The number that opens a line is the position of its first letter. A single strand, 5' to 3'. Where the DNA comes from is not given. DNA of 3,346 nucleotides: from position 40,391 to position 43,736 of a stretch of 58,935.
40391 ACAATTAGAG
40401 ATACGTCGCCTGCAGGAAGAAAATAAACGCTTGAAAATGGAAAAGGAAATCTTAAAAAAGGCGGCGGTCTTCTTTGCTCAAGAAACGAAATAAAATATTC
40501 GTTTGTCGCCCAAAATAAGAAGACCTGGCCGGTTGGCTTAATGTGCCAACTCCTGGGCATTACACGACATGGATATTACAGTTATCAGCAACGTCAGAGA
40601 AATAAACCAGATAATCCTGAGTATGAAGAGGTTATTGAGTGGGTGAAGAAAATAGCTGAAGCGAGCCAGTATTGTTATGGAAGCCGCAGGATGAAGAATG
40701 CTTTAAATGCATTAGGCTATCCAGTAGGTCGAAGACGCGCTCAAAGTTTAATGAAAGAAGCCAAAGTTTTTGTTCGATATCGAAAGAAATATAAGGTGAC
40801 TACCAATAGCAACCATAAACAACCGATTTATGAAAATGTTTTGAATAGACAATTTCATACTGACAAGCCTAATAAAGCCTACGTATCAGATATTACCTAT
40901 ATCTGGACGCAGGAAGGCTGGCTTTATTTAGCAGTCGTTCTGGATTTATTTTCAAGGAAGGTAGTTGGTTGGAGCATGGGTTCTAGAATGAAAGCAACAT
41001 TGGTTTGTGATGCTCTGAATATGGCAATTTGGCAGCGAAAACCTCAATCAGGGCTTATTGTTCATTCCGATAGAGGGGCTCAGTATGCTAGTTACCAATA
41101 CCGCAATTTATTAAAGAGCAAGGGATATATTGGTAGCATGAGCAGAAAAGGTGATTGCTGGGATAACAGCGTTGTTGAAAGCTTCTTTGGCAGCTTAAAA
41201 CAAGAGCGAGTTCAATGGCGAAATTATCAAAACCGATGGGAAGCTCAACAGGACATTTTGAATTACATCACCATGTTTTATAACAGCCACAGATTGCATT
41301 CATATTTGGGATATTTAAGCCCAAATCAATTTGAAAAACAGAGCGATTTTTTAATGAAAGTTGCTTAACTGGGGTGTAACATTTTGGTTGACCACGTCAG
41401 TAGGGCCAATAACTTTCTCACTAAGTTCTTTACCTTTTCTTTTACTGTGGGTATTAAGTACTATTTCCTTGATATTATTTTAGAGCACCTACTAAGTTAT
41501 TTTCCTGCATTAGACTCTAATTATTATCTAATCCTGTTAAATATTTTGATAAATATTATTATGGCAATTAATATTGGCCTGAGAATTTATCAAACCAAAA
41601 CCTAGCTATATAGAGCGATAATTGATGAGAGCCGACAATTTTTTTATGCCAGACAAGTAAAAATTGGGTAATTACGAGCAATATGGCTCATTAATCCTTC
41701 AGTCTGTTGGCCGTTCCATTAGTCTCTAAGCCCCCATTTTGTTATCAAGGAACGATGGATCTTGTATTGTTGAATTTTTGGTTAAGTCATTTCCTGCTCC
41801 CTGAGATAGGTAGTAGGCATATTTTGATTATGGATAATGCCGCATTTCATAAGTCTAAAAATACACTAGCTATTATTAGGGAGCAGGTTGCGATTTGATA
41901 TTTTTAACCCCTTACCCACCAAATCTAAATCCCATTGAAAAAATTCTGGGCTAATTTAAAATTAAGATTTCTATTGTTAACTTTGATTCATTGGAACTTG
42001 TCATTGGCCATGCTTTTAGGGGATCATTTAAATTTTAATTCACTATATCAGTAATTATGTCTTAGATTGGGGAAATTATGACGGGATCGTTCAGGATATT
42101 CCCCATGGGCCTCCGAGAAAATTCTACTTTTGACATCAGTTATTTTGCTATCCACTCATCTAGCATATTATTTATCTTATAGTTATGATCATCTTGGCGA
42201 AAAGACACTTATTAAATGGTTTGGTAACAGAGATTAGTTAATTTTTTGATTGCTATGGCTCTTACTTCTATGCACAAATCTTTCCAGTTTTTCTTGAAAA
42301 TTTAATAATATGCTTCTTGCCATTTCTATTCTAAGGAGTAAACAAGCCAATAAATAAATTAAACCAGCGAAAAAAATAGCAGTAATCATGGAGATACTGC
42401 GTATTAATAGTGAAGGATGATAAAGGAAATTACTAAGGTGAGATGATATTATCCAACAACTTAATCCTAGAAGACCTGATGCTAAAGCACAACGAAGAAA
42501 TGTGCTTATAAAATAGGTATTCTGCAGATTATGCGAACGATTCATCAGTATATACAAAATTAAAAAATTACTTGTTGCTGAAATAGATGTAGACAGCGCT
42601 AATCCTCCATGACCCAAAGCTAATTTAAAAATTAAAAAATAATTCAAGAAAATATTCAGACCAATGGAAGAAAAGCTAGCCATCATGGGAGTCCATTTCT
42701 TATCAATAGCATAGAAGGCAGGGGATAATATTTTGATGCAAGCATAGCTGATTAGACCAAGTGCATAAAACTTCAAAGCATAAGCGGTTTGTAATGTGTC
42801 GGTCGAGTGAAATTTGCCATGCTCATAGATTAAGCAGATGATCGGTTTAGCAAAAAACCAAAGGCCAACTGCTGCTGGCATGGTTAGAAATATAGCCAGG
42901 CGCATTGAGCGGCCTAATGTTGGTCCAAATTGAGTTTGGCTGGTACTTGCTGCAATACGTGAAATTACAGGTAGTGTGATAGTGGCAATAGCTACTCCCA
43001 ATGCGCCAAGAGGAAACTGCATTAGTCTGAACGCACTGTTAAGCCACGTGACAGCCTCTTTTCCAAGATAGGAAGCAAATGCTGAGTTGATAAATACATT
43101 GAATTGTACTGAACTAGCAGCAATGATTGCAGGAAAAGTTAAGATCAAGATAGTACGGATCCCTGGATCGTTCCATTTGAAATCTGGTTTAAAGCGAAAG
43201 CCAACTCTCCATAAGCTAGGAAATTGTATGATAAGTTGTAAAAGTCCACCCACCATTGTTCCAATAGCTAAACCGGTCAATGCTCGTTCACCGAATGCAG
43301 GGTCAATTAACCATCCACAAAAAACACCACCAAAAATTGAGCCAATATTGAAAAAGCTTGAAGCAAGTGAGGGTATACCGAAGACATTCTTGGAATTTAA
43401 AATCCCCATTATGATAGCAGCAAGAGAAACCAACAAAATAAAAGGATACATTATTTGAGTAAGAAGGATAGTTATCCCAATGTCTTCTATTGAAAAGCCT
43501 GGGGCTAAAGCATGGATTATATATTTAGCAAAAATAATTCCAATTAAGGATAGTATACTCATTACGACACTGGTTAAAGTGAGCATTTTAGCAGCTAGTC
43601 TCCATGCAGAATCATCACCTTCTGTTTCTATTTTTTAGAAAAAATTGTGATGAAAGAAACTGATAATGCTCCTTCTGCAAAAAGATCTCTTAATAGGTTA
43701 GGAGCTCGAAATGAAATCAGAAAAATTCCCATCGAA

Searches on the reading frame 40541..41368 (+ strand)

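Call 63: search_protein_families(library=pfam, proteins=[window:40541-41368:+], max_evalue=0.0001)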
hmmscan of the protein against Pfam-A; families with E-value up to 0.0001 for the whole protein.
window:40541-41368:+ (275 aa): 4 families
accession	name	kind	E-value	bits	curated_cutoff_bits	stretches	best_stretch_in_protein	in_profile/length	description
PF00665.32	rve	-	1.8e-28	99.2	32.6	1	109-206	3-102/102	Integrase core domain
PF13333.12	rve_2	-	1.4e-14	54.4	22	1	213-268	1-55/56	Integrase core domain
PF13276.12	HTH_21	-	4.9e-13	49.6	28.1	1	29-84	4-60/60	HTH-like domain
PF13683.12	rve_3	-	4.4e-10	39.6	26.5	1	199-261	6-67/67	Integrase core domain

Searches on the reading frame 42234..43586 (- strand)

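Call 63: search_protein_families(library=pfam, proteins=[window:42234-43586:-], max_evalue=0.0001)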
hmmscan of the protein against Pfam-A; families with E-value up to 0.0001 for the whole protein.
window:42234-43586:- (450 aa): 2 families
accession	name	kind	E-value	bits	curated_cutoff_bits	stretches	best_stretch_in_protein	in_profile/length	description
PF03023.19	MurJ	-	4.4e-91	306.2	27.4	1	2-393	60-446/451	Lipid II flippase MurJ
PF01554.23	MatE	-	2.1e-08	34.4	24.9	1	152-317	1-161/161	MatE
